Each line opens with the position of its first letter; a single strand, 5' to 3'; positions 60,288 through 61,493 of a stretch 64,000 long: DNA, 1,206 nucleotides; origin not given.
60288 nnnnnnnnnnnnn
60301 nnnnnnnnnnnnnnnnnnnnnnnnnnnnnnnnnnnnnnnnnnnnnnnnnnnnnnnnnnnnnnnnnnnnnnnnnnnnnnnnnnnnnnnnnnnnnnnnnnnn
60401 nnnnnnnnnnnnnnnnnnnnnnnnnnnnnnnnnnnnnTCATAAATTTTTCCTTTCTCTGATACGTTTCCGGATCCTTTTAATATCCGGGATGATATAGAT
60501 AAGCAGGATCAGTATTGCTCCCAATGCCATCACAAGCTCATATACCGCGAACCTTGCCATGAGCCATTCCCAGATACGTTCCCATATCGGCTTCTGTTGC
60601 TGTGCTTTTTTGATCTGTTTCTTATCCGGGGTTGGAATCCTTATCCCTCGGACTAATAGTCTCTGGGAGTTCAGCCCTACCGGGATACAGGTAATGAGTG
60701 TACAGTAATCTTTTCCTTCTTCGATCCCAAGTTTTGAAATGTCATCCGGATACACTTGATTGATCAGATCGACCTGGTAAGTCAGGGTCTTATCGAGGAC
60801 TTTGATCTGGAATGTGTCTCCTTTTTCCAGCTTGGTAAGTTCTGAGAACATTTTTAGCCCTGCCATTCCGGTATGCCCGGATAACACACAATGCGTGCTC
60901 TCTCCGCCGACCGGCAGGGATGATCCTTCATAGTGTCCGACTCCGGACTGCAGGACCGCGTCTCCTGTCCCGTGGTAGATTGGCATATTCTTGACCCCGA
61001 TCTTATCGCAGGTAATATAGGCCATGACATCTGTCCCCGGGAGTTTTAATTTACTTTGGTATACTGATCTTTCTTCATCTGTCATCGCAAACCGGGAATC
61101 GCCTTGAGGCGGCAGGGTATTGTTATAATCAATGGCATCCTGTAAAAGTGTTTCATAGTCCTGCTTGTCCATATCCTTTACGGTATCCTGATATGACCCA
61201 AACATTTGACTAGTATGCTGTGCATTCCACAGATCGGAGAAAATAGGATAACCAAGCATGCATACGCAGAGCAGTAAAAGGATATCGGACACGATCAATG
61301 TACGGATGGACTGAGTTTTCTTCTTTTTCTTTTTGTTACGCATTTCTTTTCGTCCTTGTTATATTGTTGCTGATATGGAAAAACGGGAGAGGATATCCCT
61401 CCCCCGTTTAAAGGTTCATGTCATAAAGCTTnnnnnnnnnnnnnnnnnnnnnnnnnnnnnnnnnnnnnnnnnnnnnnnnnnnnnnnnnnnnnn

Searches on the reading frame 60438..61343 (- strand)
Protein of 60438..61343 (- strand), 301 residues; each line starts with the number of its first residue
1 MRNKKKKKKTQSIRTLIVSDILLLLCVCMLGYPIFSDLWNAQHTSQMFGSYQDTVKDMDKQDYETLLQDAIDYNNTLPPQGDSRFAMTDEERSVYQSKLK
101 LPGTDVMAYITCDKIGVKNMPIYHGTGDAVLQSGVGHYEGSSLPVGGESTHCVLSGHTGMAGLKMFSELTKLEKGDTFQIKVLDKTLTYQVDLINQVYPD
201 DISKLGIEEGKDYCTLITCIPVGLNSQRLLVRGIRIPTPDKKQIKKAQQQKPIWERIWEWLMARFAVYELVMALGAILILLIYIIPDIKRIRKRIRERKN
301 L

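Call 74: search_protein_families(library=pfam, proteins=[window:60438-61343:-], max_evalue=0.001)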
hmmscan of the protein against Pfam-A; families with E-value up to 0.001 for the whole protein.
window:60438-61343:- (301 aa): 1 family
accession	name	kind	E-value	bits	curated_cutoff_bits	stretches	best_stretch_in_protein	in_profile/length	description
PF04203.18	Sortase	-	1.5e-22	80.1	26.6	1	111-233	2-122/125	Sortase domain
